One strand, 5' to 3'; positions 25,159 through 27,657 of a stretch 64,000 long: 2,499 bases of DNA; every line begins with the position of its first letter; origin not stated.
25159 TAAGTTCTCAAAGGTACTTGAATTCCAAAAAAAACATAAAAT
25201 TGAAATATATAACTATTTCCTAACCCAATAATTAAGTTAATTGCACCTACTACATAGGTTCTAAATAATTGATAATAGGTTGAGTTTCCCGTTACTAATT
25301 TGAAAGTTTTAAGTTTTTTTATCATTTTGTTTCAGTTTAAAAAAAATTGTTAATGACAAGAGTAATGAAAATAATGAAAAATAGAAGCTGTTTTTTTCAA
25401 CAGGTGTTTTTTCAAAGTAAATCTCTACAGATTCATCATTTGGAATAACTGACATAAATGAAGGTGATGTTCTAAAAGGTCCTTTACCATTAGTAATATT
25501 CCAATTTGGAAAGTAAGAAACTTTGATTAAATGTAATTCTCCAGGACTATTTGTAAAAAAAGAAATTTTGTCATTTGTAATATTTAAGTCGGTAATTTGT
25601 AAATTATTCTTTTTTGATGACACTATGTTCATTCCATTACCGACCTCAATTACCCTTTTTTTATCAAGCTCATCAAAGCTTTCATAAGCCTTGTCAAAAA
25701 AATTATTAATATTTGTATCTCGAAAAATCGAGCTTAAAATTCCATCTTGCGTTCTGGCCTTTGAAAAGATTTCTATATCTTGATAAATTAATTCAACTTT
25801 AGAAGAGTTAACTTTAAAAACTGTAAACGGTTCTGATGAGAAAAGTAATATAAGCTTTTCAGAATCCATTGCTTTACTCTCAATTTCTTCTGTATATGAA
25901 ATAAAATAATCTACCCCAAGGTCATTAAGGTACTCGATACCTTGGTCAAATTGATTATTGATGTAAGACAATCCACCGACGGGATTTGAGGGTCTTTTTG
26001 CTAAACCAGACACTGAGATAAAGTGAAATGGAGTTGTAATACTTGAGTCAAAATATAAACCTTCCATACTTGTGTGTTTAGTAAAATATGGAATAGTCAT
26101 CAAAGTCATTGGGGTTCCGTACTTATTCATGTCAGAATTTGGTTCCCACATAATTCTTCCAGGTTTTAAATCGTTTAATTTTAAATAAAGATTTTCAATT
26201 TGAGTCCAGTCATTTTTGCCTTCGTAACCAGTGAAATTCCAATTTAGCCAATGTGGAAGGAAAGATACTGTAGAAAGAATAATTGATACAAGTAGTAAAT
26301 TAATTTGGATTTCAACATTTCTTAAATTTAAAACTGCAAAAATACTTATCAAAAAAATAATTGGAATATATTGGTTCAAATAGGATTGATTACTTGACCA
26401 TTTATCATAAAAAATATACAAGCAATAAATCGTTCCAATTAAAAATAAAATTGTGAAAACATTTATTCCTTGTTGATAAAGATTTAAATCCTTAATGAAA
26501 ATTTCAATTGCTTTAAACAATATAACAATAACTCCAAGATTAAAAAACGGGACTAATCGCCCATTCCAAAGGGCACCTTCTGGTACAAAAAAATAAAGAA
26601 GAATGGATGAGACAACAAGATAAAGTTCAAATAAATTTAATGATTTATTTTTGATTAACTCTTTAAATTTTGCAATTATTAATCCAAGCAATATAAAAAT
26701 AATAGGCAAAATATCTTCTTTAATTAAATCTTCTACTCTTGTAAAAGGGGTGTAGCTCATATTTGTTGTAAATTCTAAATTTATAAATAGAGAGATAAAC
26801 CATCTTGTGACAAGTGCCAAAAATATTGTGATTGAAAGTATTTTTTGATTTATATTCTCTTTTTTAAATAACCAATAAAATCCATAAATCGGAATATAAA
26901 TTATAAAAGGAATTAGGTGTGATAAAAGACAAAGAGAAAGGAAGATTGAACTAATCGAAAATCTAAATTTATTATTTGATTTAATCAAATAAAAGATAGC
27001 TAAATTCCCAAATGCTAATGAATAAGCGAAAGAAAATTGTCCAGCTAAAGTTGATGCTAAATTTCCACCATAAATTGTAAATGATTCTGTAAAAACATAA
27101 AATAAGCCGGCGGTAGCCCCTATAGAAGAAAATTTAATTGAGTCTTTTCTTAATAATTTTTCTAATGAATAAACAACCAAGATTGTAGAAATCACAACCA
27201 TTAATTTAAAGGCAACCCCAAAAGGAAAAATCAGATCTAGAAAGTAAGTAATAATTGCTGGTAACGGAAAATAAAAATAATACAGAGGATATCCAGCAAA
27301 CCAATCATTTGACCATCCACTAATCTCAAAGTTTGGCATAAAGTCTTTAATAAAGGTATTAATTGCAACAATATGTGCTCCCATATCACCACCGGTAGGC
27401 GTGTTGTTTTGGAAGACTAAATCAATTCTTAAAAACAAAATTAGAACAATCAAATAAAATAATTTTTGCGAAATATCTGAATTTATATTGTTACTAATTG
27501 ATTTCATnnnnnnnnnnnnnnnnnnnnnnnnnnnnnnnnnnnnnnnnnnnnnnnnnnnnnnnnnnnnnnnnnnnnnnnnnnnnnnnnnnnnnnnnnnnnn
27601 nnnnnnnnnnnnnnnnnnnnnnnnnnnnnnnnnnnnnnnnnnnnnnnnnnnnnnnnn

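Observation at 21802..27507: Gtr-like three-component glycosylation module (GT2, GtrA, large GT-C membrane protein) adjacent to pmm and a PGI/PMI isomerase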

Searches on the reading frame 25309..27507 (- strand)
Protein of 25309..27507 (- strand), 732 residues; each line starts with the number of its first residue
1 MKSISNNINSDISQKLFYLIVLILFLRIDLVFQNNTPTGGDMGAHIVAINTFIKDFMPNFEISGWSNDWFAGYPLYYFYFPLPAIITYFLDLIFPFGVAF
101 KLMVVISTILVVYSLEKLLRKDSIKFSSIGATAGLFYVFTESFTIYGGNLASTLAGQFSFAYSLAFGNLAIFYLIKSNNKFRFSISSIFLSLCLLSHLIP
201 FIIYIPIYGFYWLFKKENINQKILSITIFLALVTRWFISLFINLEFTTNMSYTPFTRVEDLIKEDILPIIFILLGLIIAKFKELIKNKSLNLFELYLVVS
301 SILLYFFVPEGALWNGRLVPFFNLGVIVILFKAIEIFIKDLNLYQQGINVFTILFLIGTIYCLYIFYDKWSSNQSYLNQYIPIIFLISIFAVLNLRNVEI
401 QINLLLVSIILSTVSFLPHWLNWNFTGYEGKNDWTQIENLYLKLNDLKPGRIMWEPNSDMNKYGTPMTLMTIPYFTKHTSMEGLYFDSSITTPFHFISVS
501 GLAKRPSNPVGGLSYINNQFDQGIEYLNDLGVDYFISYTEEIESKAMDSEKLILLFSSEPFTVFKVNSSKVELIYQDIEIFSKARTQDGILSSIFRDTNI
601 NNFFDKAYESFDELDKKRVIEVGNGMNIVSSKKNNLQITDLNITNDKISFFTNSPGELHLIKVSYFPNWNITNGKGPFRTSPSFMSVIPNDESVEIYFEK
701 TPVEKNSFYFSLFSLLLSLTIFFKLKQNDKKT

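Call 4: search_protein_families(library=pfam, proteins=[window:25309-27507:-], max_evalue=0.01)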
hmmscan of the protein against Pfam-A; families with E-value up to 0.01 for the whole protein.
window:25309-27507:- (732 aa): 0 families

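Call 5: search_protein_families(library=ncbifam, proteins=[window:25309-27507:-], max_evalue=0.01)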
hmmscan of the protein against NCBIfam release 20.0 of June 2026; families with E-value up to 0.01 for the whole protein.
window:25309-27507:- (732 aa): 0 families

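Call 6: find_homologous_proteins(query=window:25309-27507:-, max_evalue=0.001)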
Query window:25309-27507:- (732 aa): 3614 proteins with E <= 0.001 among 8000 candidates; the best 120 are listed.
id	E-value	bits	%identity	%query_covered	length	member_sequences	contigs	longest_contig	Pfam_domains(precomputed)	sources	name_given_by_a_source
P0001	0.0e+0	1497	93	100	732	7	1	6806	-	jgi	-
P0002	0.0e+0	1494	92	100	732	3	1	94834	-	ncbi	-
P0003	0.0e+0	1494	93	100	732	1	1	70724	-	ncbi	-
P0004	0.0e+0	1488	93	99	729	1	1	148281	-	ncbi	-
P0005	0.0e+0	1475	92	100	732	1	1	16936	-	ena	-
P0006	0.0e+0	1472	91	100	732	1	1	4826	-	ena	-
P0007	0.0e+0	1472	91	100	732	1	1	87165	-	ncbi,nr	ncbi:hypothetical protein OBA39_00210 [Acidimicrobiaceae bacterium]|nr:hypothetical protein [Acidimi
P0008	0.0e+0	1472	91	100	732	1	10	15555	-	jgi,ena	jgi:hypothetical protein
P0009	0.0e+0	1471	91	100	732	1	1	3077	-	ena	-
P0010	0.0e+0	1471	91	100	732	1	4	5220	-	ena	-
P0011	0.0e+0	1471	91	100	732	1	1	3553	-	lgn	-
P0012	0.0e+0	1471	91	100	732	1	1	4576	-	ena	-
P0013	0.0e+0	1470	91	100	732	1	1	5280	-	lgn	-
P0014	0.0e+0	1470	91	100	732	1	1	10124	-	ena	-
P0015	0.0e+0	1470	91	100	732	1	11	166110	-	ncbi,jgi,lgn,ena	ncbi:MAG: hypothetical protein ACJ0GJ_01205 [Candidatus Actinomarina sp.]|jgi:hypothetical protein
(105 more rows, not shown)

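Call 7: search_solved_structures(query=window:25309-27507:-, max_evalue=10)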
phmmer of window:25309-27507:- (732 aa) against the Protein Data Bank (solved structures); distinct sequences matched with E-value up to 10: 0.

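Call 18: search_protein_representatives(protein=window:25309-27507:-)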
Query: 732 residues. Proteins with E-value up to 0.001 (for the whole library): 2495; up to 1e-10: 1471; up to 1e-30: 555. The best 150 are listed.
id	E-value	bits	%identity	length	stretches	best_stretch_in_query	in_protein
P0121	1.9e-278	942.3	61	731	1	8-728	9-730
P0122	2.0e-195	667.9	48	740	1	9-726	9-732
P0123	2.9e-153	528.5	54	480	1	250-722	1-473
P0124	1.2e-110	387.6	33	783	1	21-710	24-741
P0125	1.9e-99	350.6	36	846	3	405-717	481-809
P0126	1.1e-95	338.2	33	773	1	20-707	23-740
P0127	1.0e-93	331.7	36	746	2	402-715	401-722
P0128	2.4e-90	320.5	35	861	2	404-721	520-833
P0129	1.6e-89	317.8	33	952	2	413-720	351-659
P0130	1.6e-89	317.8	33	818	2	413-726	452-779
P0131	1.7e-89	317.7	32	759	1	18-722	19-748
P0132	5.1e-87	309.5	36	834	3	22-334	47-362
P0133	8.9e-86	305.4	32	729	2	404-709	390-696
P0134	1.2e-85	305.0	34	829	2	385-704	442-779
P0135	5.2e-85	302.9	33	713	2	404-724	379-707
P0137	2.5e-84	300.7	37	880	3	20-329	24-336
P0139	7.7e-80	285.8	36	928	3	412-717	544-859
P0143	3.9e-78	280.2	33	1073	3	20-329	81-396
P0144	1.4e-77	278.3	34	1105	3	22-341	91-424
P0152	5.2e-74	266.5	31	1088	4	20-328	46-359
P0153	8.8e-74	265.8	36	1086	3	415-713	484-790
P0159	9.2e-72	259.1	30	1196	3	24-328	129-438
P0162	1.2e-70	255.4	33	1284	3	11-281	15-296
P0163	1.3e-70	255.3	35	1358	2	26-328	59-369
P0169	4.0e-70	253.7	36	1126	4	26-214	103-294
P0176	2.0e-68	248.0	32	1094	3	24-330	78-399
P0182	4.7e-68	246.8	38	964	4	29-253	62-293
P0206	6.4e-65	236.5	30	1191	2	19-361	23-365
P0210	1.6e-64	235.1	27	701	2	405-714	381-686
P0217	5.6e-64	233.4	38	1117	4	415-571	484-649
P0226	1.9e-62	228.3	38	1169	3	29-207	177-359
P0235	2.0e-60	221.6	37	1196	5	413-570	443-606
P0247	2.4e-59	218.1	28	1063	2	19-338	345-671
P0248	3.3e-59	217.6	31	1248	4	416-571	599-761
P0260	1.9e-57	211.8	28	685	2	19-330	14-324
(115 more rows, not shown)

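Call 20: search_protein_families(library=pfam, alignment_id=A1, max_evalue=0.01)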
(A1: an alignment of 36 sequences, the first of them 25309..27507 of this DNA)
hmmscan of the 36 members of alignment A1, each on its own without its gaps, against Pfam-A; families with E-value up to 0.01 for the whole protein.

A. member 1, window:25309-27507:- (732 aa): 0 families

B. families by the number of members that match (of 36 scanned): 2 families
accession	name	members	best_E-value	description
PF10131.15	PTPS_related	21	6.6e-40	6-pyruvoyl-tetrahydropterin synthase related domain; membrane protein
PF19529.4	DUF6057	1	0.0055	Family of unknown function (DUF6057)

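Call 27: find_related_loci(query=A2, collection=genome_contigs, flank=8000)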
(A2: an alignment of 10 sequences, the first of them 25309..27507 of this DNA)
Query A2 (732 aa) in genome_contigs; peptide patterns used: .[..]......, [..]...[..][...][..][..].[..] (x = any residue, [..] = any of these).
599 stretches matched a pattern (row limit reached: there are more); 587 encode a relative of the query (tblastn E <= 1e-3); the best 80 are kept; 80 distinct loci.
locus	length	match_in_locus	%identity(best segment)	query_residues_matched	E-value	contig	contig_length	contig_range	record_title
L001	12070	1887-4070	80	1-728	0e+0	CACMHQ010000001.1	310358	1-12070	MAG: uncultured Candidatus Actinomarina sp. isolate AG-891-I09 genome assembly, contig: AG-891-I09_NODE_1, whole genome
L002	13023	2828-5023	79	1-732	0e+0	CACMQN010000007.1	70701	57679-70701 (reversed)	MAG: uncultured Candidatus Actinomarina sp. isolate AG-919-G14 genome assembly, contig: AG-919-G14_NODE_7, whole genome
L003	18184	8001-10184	78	1-728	0e+0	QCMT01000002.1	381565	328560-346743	OCS155 cluster bacterium AG-422-J23 Ga0171672_12, whole genome shotgun sequence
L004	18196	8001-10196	80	1-732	0e+0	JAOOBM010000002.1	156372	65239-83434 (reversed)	Acidimicrobiaceae bacterium isolate AH-736-J19 AH-736-J19_NODE_2, whole genome shotgun sequence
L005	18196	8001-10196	88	1-732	0e+0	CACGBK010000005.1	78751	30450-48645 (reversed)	uncultured Candidatus Actinomarina sp. isolate AG-422-C10 genome assembly, contig: AG-422-C10_NODE_5, whole genome shotg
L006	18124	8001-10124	55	1-709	0e+0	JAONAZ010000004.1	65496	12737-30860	Acidimicrobiia bacterium isolate AH-545-I07 AH-545-I07_NODE_4, whole genome shotgun sequence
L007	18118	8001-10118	52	21-728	0e+0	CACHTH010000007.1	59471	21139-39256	uncultured Candidatus Actinomarina sp. isolate AG-912-D06 genome assembly, contig: AG-912-D06_NODE_7, whole genome shotg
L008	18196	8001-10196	79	1-732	0e+0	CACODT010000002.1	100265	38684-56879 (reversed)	MAG: uncultured Candidatus Actinomarina sp. isolate AH-321-A09 genome assembly, contig: AH-321-A09_NODE_2, whole genome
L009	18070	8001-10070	52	11-705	0e+0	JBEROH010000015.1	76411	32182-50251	MAG: Candidatus Actinomarina sp. isolate 02um_A1B0725_3.57 k127_854379, whole genome shotgun sequence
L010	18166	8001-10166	51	7-727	0e+0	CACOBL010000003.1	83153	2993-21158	MAG: uncultured Candidatus Actinomarina sp. isolate AH-287-M22 genome assembly, contig: AH-287-M22_NODE_3, whole genome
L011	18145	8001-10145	50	9-728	0e+0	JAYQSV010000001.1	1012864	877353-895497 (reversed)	MAG: Candidatus Actinomarina sp. isolate SD3109_NP_metabta_bins_sspec.tsv.060 contig_3093_pilon, whole genome shotgun se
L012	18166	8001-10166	50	7-727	0e+0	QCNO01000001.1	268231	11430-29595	OCS155 cluster bacterium AG-426-D23 Ga0171674_101, whole genome shotgun sequence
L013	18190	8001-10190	60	1-728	0e+0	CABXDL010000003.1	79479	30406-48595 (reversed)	MAG: uncultured Candidatus Actinomarina sp. isolate AG-313-L14 genome assembly, contig: AG-313-L14_NODE_3, whole genome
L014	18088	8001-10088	57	14-709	0e+0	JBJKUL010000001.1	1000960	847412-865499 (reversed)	MAG: Candidatus Actinomarina sp. isolate LRMED-058 Acidimicrobiia-LRMED-058-C1, whole genome shotgun sequence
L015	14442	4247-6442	88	1-732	0e+0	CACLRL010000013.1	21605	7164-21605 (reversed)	uncultured Candidatus Actinomarina sp. isolate AG-470-F09 genome assembly, contig: AG-470-F09_NODE_13, whole genome shot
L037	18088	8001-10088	32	35-712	4e-112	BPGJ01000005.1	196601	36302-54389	MAG: Acidimicrobiia bacterium KatS3mg011 DNA, contig_15625, whole genome shotgun sequence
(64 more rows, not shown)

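Call 36: predict_structure(alignment_id=A1)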
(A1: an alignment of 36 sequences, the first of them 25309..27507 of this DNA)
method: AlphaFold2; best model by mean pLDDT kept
length: 732 residues; sequences in the alignment: 36
mean_pLDDT: 90.9   pTM: 0.93
mean pLDDT of the five models: 90.9, 89.9, 88.8, 88.6, 88.6
residues with pLDDT >= 90: 535; 70-90: 164; 50-70: 19; < 50: 14
segments of 3 or more residues with pLDDT < 50: 2-4, 590-599
pLDDT, mean of each block of 10 residues (from residue 1): 58 87 94 96 95 94 95 94 97 98 98 93 76 96 92 97 98 84 92 97 96 90 94 94 86 91 92 95 87 93 93 91 96 90 81 90 91 82 90 87 92 93 96 97 98 97 96 97 86 93 93 91 96 98 98 98 97 92 62 47 82 89 84 90 97 96 96 94 94 97 94 93 82 53
secondary structure, 60 per line:
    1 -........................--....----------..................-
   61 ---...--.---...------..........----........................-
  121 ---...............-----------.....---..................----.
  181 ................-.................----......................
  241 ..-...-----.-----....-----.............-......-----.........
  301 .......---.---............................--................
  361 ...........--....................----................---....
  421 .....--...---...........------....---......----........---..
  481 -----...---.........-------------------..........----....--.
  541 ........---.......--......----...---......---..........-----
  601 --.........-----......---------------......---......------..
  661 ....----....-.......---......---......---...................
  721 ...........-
elements in order (helices of 4 or more, strands of 3 or more residues): H2-25 H28-31 H42-59 E64-66 E73-75 H82-91 H96-119 H124-138 H150-154 H158-175 H180-196 H198-214 H219-242 H258-261 H267-279 H281-286 H292-307 H315-342 H345-371 H374-393 H398-413 H417-425 H434-444 E451-454 H458-463 H468-475 H492-500 H520-529 E534-537 H540-548 E552-558 E561-566 E571-573 E577-582 H586-595 H603-611 E617-622 E638-643 E647-652 E659-664 E669-672 E674-680 E684-689 E693-698 H702-731

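Call 41: fold_search(model_id=the predicted structure, library=pdb)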
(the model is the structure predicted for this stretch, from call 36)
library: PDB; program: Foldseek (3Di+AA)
matches with E <= 10: 145; with E <= 0.001: 14
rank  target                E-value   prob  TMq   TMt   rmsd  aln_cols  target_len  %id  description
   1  5ezm                  3.3e-08  1.00  0.44  0.56   7.7       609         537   12  Crystal Structure of ArnT from Cupriavidus metallidurans in the apo state (released 2016-02-17)
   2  5f15                  1.0e-07  1.00  0.41  0.52   8.5       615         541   13  Crystal Structure of ArnT from Cupriavidus metallidurans bound to Undecaprenyl phosphate (released 2016-02-17)
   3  6w98_A                3.8e-07  1.00  0.44  0.27  20.6       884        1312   12  Single-Particle Cryo-EM Structure of Arabinofuranosyltransferase AftD from Mycobacteria (released 2020-05-13)
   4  6wby                  4.4e-06  1.00  0.44  0.28  21.1       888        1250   10  Single-Particle Cryo-EM Structure of Arabinofuranosyltransferase AftD from Mycobacteria, Mutant R1389S Class 2 (released 2020-05-13)
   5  8age_A                2.4e-05  1.00  0.45  0.50  10.9       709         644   10  Structure of yeast oligosaccharylransferase complex with acceptor peptide bound (released 2022-12-07)
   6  3wak                  2.8e-05  1.00  0.41  0.36  17.3       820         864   12  Crystal structure of the Archaeoglobus fulgidus oligosaccharyltransferase (O29867_ARCFU) in the apo form (released 2013-10-30)
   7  9n9j_I                3.7e-05  1.00  0.39  0.40  18.1       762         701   11  Structure of a GRP94 folding intermediate engaged with a CCDC134- and FKBP11-bound secretory translocon (released 2025-11-19)
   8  5ogl_A                3.8e-05  1.00  0.36  0.37  20.1       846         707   11  Structure of bacterial oligosaccharyltransferase PglB in complex with an acceptor peptide and an lipid-linked oligosac (released 2017-10-25)
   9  3waj                  5.6e-05  1.00  0.31  0.29  21.8       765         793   12  Crystal structure of the Archaeoglobus fulgidus oligosaccharyltransferase (O29867_ARCFU) complex with Zn and sulfate (released 2013-10-30)
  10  5gmy_A                6.2e-05  1.00  0.40  0.35  11.0       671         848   12  Crystal structure of the Archaeoglobus fulgidus oligosaccharyltransferase (O29867_ARCFU) tethered with an acceptor pep (released 2017-02-01)
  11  7e9s_A                6.4e-05  1.00  0.37  0.32  17.9       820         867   12  Archaeal oligosaccharyltransferase AglB from Archaeoglobus fulgidus in complex with an inhibitory peptide and a dolich (released 2021-09-08)
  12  6c26_A                2.2e-04  1.00  0.42  0.47  16.6       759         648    9  The Cryo-EM structure of a eukaryotic oligosaccharyl transferase complex (released 2018-01-31)
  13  6s7t_A                2.2e-04  1.00  0.38  0.39  12.6       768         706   10  Cryo-EM structure of human oligosaccharyltransferase complex OST-B (released 2019-12-18)
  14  8b6l_I                2.9e-04  1.00  0.29  0.31  15.0       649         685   13  Subtomogram average of the human Sec61-TRAP-OSTA-translocon (released 2022-12-07)
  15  6ftg_5                1.8e-03  1.00  0.40  0.44  14.0       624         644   10  Subtomogram average of OST-containing ribosome-translocon complexes from canine rough microsomal membranes (released 2018-03-21)
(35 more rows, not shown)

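Call 45: search_protein_families(library=pfam, proteins=[L037:2862-5597:+, L037:5432-6778:+, L037:6603-7130:+, L037:7178-7402:+, L037:7141-7665:+, L037:7553-7879:+, L037:7887-10157:+, L037:10120-10836:-], max_evalue=0.01)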
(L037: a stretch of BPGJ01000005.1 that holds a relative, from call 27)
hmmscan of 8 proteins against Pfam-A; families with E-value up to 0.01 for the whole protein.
L037:2862-5597:+ (911 aa): 2 families
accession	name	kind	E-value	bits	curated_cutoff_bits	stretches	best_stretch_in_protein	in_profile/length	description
PF13641.12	Glyco_tranf_2_3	-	1.5e-09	38.7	27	1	21-218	33-212/230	Glycosyltransferase like family 2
PF13632.12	Glyco_trans_2_3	-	0.00038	20.8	27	1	87-230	2-134/198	Glycosyl transferase family group 2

L037:5432-6778:+ (448 aa): 1 family
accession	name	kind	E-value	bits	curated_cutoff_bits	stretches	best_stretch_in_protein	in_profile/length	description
PF18986.5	DUF5719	-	1.6e-07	31.2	26.2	1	167-317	37-193/319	Family of unknown function (DUF5719)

L037:6603-7130:+ (175 aa): 0 families

L037:7178-7402:+ (74 aa): 1 family
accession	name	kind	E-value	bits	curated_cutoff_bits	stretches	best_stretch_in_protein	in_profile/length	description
PF12005.13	DUF3499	-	4.2e-10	40.7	25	1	6-61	7-61/119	Protein of unknown function (DUF3499)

L037:7141-7665:+ (174 aa): 1 family
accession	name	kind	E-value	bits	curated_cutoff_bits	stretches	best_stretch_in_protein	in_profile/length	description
PF20586.3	DUF6788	-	0.00015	22.3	27.2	1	113-167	8-67/103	Family of unknown function (DUF6788)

L037:7553-7879:+ (108 aa): 2 families
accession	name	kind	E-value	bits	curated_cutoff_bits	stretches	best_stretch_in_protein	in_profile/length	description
PF01096.23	Zn_ribbon_TFIIS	-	0.00029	21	21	1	52-86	2-38/39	Transcription factor S-II (TFIIS)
PF24859.1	FdhE_central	-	0.00072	20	27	1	53-86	2-35/39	FdhE, central domain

L037:7887-10157:+ (756 aa): 0 families

L037:10120-10836:- (238 aa): 4 families
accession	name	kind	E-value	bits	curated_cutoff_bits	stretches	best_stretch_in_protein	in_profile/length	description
PF00535.33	Glycos_transf_2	-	1.8e-31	109.8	23.3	1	8-172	1-167/168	Glycosyl transferase family 2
PF13641.12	Glyco_tranf_2_3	-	1.7e-15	58.1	27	1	5-205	1-208/230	Glycosyltransferase like family 2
PF13506.12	Glyco_transf_21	-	0.00013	22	21.7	1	75-172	18-117/174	Glycosyl transferase family 21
PF10111.15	Glyco_tranf_2_2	-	0.0006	19.8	27.3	1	36-98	29-92/276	Glycosyltransferase like family 2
